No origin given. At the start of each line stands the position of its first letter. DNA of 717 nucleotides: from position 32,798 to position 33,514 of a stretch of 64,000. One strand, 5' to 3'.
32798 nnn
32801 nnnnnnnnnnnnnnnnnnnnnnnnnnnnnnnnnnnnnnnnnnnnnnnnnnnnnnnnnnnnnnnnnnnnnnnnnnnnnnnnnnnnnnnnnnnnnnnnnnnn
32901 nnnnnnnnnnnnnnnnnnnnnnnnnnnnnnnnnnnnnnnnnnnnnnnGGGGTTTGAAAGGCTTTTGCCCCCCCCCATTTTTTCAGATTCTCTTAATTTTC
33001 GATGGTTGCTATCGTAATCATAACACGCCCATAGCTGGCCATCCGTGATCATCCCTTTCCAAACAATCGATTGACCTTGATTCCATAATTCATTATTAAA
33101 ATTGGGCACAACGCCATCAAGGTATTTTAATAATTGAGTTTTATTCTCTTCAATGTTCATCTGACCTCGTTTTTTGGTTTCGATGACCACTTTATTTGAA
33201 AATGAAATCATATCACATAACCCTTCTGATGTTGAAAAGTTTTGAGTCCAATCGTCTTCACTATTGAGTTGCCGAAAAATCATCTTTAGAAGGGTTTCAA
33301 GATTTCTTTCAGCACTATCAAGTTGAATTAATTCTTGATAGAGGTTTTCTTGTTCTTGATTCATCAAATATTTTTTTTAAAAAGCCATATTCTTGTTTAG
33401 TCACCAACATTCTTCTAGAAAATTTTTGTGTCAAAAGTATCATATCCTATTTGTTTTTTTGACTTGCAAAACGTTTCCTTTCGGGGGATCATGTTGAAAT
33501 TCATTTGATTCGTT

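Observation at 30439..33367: MmeI-like Type IIG R-M gene split exactly at a G9 tract between its nuclease and methylase modules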

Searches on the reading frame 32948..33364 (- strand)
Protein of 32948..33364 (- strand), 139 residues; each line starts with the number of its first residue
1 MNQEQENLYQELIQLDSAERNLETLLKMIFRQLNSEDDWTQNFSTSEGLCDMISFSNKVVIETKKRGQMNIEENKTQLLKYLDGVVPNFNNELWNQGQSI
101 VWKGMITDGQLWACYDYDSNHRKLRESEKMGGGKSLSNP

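Call 21: list_cluster_members(proteins=[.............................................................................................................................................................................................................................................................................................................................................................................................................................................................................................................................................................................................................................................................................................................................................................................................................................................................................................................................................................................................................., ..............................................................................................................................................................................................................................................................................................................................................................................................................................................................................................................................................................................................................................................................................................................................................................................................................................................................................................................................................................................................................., window:32948-33364:-, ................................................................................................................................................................, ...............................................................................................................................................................])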
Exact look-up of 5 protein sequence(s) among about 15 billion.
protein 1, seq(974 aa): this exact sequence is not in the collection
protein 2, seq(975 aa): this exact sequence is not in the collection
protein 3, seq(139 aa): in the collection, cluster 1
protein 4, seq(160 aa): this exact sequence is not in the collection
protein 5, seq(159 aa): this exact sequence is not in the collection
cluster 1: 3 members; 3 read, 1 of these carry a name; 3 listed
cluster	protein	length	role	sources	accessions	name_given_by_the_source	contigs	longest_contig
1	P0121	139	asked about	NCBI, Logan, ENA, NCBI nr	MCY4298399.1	MAG: hypothetical protein OXC61_03785 [Flavobacteriaceae bacterium] | hypothetical protein [Flavobacteriaceae bacterium]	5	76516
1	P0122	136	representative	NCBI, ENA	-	-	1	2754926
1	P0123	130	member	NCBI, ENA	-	-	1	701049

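Call 23: find_encoding_contigs(protein=P0122, flank=5000, max_places=4)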
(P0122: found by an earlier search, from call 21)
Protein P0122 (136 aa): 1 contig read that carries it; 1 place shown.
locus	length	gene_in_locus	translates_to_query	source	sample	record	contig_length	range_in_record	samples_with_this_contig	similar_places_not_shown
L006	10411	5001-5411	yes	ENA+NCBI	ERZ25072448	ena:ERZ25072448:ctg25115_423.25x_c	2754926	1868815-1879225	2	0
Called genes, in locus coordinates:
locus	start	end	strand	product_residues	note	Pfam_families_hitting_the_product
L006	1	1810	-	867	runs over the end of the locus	PF02861:Clp_N, PF13191:AAA_16 (weak), PF00004:AAA, PF17871:AAA_lid_9, PF07724:AAA_2, PF00004:AAA, PF07728:AAA_5, PF10431:ClpB_D2-small, +9 more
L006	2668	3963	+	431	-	PF00464:SHMT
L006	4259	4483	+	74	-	-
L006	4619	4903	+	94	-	PF12762:DDE_Tnp_IS1595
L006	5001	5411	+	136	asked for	-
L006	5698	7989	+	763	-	PF02384:N6_Mtase (weak), PF20473:MmeI_Mtase (faint), PF07669:Eco57I (weak)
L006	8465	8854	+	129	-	PF01934:HepT-like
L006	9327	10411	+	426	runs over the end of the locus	PF01979:Amidohydro_1, PF07969:Amidohydro_3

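Call 24: find_encoding_contigs(protein=P0123, flank=5000, max_places=4)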
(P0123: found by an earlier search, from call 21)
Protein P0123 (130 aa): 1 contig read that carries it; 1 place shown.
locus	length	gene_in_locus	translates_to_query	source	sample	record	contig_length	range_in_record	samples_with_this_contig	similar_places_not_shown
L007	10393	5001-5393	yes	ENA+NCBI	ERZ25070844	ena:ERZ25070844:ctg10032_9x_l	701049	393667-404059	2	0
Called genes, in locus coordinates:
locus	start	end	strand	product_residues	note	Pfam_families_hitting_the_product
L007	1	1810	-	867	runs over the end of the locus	PF02861:Clp_N, PF13191:AAA_16 (weak), PF00004:AAA, PF17871:AAA_lid_9, PF07724:AAA_2, PF00004:AAA, PF07728:AAA_5, PF10431:ClpB_D2-small, +9 more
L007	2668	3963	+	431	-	PF00464:SHMT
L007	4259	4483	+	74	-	-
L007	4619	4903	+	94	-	PF12762:DDE_Tnp_IS1595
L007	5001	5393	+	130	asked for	-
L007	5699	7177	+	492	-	PF02384:N6_Mtase (weak), PF01170:UPF0020 (faint), PF20473:MmeI_Mtase (faint), PF07669:Eco57I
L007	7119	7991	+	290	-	-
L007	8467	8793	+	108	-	-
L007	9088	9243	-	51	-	-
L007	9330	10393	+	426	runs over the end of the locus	PF01979:Amidohydro_1, PF07969:Amidohydro_3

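Call 57: find_encoding_contigs(protein=P0121, flank=1500, max_places=10)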
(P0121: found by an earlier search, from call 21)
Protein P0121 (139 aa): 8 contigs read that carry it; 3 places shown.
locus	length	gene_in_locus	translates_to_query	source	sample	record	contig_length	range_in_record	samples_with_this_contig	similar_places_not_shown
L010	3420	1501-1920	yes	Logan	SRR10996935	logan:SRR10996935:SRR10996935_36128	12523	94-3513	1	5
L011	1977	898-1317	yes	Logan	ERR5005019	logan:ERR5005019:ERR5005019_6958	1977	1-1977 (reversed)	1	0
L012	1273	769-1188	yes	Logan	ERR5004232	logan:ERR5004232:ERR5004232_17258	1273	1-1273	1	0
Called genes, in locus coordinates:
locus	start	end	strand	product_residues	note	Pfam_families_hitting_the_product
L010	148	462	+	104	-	-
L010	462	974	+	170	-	-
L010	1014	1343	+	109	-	PF02661:Fic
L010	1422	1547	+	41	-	-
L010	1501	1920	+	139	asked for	-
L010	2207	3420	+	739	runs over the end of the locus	PF02384:N6_Mtase (faint), PF01170:UPF0020 (faint), PF07669:Eco57I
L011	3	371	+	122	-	?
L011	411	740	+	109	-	PF02661:Fic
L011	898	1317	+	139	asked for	-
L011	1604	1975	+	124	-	?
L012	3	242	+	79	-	?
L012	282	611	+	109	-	PF02661:Fic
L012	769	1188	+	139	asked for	-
